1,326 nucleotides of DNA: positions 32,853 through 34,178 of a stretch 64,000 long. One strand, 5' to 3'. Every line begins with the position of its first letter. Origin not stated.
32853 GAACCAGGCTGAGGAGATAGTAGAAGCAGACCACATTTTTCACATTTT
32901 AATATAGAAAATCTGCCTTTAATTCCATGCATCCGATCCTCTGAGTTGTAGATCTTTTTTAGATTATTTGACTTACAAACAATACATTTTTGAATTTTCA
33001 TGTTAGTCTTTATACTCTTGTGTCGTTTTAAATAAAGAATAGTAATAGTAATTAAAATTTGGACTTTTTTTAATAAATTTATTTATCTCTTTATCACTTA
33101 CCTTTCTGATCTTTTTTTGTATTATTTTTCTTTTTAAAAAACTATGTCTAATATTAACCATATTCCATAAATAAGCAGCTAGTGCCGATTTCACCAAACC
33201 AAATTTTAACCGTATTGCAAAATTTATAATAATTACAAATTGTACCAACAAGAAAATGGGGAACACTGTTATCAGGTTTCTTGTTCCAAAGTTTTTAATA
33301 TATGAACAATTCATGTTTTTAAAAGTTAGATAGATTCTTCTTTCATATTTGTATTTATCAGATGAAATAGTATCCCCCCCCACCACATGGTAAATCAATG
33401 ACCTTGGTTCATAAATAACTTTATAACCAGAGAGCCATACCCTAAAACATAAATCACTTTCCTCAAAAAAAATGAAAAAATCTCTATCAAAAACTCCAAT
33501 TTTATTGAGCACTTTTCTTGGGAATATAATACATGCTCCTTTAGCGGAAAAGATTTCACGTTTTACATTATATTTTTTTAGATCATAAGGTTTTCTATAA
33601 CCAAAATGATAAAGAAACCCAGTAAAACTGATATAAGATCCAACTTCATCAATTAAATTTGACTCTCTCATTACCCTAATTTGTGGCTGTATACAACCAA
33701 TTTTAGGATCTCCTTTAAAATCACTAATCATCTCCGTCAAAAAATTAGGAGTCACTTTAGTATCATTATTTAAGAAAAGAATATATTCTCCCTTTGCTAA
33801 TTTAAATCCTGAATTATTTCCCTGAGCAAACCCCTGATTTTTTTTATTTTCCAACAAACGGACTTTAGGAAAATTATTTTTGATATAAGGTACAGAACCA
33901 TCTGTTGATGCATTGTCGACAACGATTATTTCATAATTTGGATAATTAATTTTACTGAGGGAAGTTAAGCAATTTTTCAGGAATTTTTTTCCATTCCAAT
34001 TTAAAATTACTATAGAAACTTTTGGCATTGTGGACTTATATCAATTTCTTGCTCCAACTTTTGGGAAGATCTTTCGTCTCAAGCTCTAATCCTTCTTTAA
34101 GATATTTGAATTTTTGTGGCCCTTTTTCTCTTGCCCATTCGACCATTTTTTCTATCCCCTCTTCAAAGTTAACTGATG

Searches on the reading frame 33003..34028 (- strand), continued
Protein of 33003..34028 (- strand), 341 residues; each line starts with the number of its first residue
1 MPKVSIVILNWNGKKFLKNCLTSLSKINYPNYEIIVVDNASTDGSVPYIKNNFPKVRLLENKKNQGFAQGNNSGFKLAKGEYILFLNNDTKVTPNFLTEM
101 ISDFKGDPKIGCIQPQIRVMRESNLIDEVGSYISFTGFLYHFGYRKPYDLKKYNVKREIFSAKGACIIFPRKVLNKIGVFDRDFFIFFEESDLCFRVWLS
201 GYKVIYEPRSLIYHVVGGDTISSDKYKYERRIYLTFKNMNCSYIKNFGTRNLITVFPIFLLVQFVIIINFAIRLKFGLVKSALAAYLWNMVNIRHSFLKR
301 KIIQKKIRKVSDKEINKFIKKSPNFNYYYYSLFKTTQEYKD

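Call 18: find_related_loci(query=A1, collection=genome_contigs, flank=6000)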
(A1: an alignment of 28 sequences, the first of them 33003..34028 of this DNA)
Query A1 (341 aa) in genome_contigs; peptide patterns used: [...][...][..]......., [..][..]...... (x = any residue, [..] = any of these).
600 stretches matched a pattern (row limit reached: there are more); 591 encode a relative of the query (tblastn E <= 1e-3); the best 80 are kept; 80 distinct loci.
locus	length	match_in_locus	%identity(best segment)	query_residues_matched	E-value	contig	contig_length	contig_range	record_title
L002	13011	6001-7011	47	4-341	2e-99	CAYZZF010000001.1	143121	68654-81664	MAG TPA_asm: uncultured Gammaproteobacteria bacterium isolate SRP093762_co1_95 genome assembly, contig: NODE_60_length_1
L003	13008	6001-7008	46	4-341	2e-89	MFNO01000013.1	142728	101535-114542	MAG: Candidatus Levybacteria bacterium RIFCSPHIGHO2_01_FULL_38_26 rifcsphigho2_01_scaffold_197, whole genome shotgun seq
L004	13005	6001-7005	40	2-341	8e-86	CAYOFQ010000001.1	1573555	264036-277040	MAG TPA_asm: uncultured Gammaproteobacteria bacterium isolate SRP342105_co1_162 genome assembly, contig: NODE_1_length_1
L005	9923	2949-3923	43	4-328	4e-85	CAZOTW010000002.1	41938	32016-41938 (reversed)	MAG TPA_asm: uncultured Gammaproteobacteria bacterium isolate SRP080215_co1_129 genome assembly, contig: NODE_216_length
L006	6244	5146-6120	44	2-332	1e-79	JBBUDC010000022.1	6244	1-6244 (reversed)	MAG: Patescibacteria group bacterium isolate H43-bin206_1 H43_bin206_1_000000000022, whole genome shotgun sequence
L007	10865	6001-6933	35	1-321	1e-59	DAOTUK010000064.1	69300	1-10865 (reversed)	MAG TPA_asm: Chloroflexaceae bacterium isolate F17_56 k129_1064924, whole genome shotgun sequence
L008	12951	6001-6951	36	2-312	5e-59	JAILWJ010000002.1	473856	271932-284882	MAG: Nitrosarchaeum sp. isolate ECS25A1 ECS25A1_2, whole genome shotgun sequence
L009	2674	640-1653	33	2-341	4e-57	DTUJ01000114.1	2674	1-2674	MAG TPA_asm: Candidatus Neomarinimicrobiota bacterium isolate UWMA-0102 NODE_26527_length_2674_cov_3.481100, whole genom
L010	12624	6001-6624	45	4-221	2e-56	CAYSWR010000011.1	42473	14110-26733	MAG TPA_asm: uncultured Nitrosopumilaceae archaeon isolate SRP119689_co1_190 genome assembly, contig: NODE_1046_length_4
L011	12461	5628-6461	37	1-276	7e-55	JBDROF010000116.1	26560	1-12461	MAG: Bacteroidota bacterium isolate MEGAHIT-group-1.940 k141_778741, whole genome shotgun sequence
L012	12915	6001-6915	35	2-304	1e-52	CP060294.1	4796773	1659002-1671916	Pedobacter sp. PAMC26386 chromosome, complete genome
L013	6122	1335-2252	35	3-314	3e-52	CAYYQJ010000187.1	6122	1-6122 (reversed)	MAG TPA_asm: uncultured Bacteroidales bacterium isolate binchicken_co2_385 genome assembly, contig: NODE_12751_length_61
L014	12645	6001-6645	44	2-214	4e-52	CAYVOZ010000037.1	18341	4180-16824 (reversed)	MAG TPA_asm: uncultured Christensenellaceae bacterium isolate SRP192927_co4_661 genome assembly, contig: NODE_6152_lengt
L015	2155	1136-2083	36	3-315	4e-53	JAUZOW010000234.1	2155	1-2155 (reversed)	MAG: Bacteroidota bacterium isolate bin200(16d) ADOFJJCP_234, whole genome shotgun sequence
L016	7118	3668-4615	36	3-315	2e-52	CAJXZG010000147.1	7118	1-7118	MAG TPA_asm: uncultured Prolixibacteraceae bacterium isolate SRR6201695_bin.1_MetaBAT_v2.12.1_MAG genome assembly, conti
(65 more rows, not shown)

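Call 20: find_encoding_contigs(protein=P0021, flank=1500, max_places=10)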
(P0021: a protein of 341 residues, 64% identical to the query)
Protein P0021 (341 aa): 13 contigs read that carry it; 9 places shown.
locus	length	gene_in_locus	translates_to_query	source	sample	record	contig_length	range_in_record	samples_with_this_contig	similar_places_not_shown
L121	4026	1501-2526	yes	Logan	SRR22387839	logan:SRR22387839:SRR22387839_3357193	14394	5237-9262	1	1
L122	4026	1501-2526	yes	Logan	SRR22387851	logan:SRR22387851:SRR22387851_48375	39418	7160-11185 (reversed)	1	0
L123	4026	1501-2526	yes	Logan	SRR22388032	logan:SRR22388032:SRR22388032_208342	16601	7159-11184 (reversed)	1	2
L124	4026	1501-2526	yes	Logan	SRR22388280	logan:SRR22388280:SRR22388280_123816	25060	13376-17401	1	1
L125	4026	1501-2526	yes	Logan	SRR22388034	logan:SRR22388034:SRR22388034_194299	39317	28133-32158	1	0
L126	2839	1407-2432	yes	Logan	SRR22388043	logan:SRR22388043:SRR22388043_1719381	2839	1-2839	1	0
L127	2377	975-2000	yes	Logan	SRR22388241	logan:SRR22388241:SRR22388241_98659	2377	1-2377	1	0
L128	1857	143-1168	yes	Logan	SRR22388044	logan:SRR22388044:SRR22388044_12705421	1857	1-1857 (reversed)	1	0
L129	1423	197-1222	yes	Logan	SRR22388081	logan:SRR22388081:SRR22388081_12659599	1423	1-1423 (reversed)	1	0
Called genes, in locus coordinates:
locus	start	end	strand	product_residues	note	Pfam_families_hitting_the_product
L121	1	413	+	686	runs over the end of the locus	-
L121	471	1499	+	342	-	PF01073:3Beta_HSD, PF01370:Epimerase, PF02719:Polysacc_synt_2 (weak), PF04321:RmlD_sub_bind, PF07993:NAD_binding_4 (faint), PF13460:NAD_binding_10, PF16363:GDP_Man_Dehyd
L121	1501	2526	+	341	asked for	PF00535:Glycos_transf_2, PF10111:Glyco_tranf_2_2, PF13641:Glyco_tranf_2_3, PF13632:Glyco_trans_2_3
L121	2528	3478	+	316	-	PF13489:Methyltransf_23, PF07021:MetW, PF08241:Methyltransf_11, PF08242:Methyltransf_12, PF13649:Methyltransf_25, PF13847:Methyltransf_31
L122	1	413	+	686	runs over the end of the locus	-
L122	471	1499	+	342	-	PF01073:3Beta_HSD, PF01370:Epimerase, PF02719:Polysacc_synt_2 (weak), PF04321:RmlD_sub_bind, PF07993:NAD_binding_4 (faint), PF13460:NAD_binding_10, PF16363:GDP_Man_Dehyd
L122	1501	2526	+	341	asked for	PF00535:Glycos_transf_2, PF10111:Glyco_tranf_2_2, PF13641:Glyco_tranf_2_3, PF13632:Glyco_trans_2_3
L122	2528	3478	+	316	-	PF13489:Methyltransf_23, PF07021:MetW, PF08241:Methyltransf_11, PF08242:Methyltransf_12, PF13649:Methyltransf_25, PF13847:Methyltransf_31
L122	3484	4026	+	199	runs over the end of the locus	PF01209:Ubie_methyltran (faint), PF13489:Methyltransf_23, PF13847:Methyltransf_31, PF08241:Methyltransf_11, PF08242:Methyltransf_12, PF13649:Methyltransf_25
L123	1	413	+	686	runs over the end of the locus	-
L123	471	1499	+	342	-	PF01073:3Beta_HSD, PF01370:Epimerase, PF02719:Polysacc_synt_2 (weak), PF04321:RmlD_sub_bind, PF07993:NAD_binding_4 (faint), PF13460:NAD_binding_10, PF16363:GDP_Man_Dehyd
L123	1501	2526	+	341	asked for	PF00535:Glycos_transf_2, PF10111:Glyco_tranf_2_2, PF13641:Glyco_tranf_2_3, PF13632:Glyco_trans_2_3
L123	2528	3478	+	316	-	PF13489:Methyltransf_23, PF07021:MetW, PF08241:Methyltransf_11, PF08242:Methyltransf_12, PF13649:Methyltransf_25, PF13847:Methyltransf_31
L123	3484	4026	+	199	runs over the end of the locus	PF01209:Ubie_methyltran (faint), PF13489:Methyltransf_23, PF13847:Methyltransf_31, PF08241:Methyltransf_11, PF08242:Methyltransf_12, PF13649:Methyltransf_25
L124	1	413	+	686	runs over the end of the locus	-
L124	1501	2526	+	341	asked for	PF00535:Glycos_transf_2, PF10111:Glyco_tranf_2_2, PF13641:Glyco_tranf_2_3, PF13632:Glyco_trans_2_3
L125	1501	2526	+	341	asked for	PF00535:Glycos_transf_2, PF10111:Glyco_tranf_2_2, PF13641:Glyco_tranf_2_3, PF13632:Glyco_trans_2_3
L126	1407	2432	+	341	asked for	PF00535:Glycos_transf_2, PF10111:Glyco_tranf_2_2, PF13641:Glyco_tranf_2_3, PF13632:Glyco_trans_2_3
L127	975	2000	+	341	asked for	PF00535:Glycos_transf_2, PF10111:Glyco_tranf_2_2, PF13641:Glyco_tranf_2_3, PF13632:Glyco_trans_2_3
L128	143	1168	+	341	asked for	PF00535:Glycos_transf_2, PF10111:Glyco_tranf_2_2, PF13641:Glyco_tranf_2_3, PF13632:Glyco_trans_2_3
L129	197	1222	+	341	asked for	PF00535:Glycos_transf_2, PF10111:Glyco_tranf_2_2, PF13641:Glyco_tranf_2_3, PF13632:Glyco_trans_2_3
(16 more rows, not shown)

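Call 46: search_solved_structures(query=window:33003-34028:-, max_evalue=0.001, show_alignments=1)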
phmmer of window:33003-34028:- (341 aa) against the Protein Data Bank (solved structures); distinct sequences matched with E-value up to 0.001: 34.
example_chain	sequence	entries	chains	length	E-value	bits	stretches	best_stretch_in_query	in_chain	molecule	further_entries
2z87_A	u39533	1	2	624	7.4e-16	61.4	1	2-128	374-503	Chondroitin synthase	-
2z86_A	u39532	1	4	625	7.5e-16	61.4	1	2-128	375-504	Chondroitin synthase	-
6p61_A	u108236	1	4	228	2.1e-11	46.8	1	2-100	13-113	Glycosyltransferase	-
5hea_A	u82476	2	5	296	2.2e-10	43.4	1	4-98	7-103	Putative glycosyltransferase (GalT1)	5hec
3bcv_A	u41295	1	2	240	4.6e-10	42.4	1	1-96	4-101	Putative glycosyltransferase protein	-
5tze_C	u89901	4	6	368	2.9e-08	36.5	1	3-97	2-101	Glycosyl transferase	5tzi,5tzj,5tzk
5tz8_A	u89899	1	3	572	5e-08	35.7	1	3-97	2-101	Glycosyl transferase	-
7msp_A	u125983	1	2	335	1.1e-06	31.3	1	2-90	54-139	SPbeta prophage-derived glycosyltransferase SunS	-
7msn_A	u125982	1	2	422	1.5e-06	30.9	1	2-90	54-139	SPbeta prophage-derived glycosyltransferase SunS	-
8bz8_A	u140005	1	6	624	1.9e-06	30.5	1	3-101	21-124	Glycosyltransferase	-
8bz4_A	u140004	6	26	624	1.9e-06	30.5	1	3-101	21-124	Glycosyltransferase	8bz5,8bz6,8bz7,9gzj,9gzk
8vh7_A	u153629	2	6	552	2.6e-06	30.1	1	2-90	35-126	Heparosan synthase B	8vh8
8viw_A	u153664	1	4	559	2.6e-06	30.1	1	2-89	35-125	Heparosan synthase B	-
9jma_A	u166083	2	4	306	3.6e-06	29.6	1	4-112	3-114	GalNAc(5)-diNAcBac-PP-undecaprenol beta-1,3-glucosyltransferase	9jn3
8uhv_A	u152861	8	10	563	3.7e-06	29.6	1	2-219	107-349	Glycosyl transferase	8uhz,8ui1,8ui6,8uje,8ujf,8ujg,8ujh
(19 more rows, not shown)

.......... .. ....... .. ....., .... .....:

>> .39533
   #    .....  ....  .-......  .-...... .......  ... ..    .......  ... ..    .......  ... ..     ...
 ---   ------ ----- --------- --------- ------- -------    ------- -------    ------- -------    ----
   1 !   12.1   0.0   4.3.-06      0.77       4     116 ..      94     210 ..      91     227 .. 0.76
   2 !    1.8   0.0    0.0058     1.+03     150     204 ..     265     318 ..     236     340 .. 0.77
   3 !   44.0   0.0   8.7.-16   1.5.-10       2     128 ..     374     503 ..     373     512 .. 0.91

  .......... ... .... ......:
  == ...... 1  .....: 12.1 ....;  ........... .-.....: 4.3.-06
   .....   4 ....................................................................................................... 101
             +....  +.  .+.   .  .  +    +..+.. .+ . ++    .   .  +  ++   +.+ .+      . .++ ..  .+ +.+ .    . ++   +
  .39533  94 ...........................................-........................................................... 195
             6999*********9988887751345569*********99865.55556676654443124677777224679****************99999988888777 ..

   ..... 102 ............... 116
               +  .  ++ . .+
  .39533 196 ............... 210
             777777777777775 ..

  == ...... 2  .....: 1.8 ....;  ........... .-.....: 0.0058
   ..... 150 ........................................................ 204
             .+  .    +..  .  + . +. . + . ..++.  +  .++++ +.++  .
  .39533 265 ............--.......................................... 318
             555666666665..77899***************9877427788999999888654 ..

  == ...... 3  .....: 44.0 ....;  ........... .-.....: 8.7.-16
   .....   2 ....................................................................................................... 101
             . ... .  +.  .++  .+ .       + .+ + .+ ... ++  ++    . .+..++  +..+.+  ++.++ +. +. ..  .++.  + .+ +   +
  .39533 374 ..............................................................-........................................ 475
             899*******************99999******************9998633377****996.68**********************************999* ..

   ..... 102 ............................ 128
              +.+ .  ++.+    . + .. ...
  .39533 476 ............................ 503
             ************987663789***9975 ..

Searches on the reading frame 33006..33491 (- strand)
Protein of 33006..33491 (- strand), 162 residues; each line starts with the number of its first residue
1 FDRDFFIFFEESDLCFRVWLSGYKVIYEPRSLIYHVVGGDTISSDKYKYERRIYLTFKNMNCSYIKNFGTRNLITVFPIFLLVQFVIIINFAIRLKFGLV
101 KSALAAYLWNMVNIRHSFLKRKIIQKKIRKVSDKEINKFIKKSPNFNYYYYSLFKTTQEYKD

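Call 19: find_related_loci(query=window:33006-33491:-, collection=metagenome_contigs, flank=2000)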
Query seq(162 aa) (162 aa) in metagenome_contigs; peptide patterns used: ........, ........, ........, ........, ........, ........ (x = any residue, [..] = any of these).
240 stretches matched a pattern; 39 encode a relative of the query (tblastn E <= 1e-3); 39 distinct loci.
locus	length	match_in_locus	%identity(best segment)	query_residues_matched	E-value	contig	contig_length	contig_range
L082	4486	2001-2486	69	1-162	3e-76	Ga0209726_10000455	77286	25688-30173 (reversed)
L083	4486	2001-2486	69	1-162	3e-76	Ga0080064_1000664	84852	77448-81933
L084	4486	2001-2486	65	1-162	1e-73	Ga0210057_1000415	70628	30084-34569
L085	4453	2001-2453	70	12-162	2e-70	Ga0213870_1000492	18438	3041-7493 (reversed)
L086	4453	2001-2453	68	12-162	3e-69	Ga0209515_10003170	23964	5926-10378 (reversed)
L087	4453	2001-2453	68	12-162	3e-67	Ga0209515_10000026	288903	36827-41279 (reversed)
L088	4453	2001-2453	66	12-162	2e-62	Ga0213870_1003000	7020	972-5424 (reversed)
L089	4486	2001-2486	53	1-162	1e-57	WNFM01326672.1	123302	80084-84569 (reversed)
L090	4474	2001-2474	52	1-161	1e-54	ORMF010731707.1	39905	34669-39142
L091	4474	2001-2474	52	1-161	1e-54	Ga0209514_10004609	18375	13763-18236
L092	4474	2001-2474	52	1-161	1e-54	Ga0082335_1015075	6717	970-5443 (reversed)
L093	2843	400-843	50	12-162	8e-53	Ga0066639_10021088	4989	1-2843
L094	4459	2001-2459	51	10-162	3e-52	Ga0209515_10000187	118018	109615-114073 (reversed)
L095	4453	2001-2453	53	12-162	9e-52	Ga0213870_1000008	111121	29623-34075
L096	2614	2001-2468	54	7-162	8e-51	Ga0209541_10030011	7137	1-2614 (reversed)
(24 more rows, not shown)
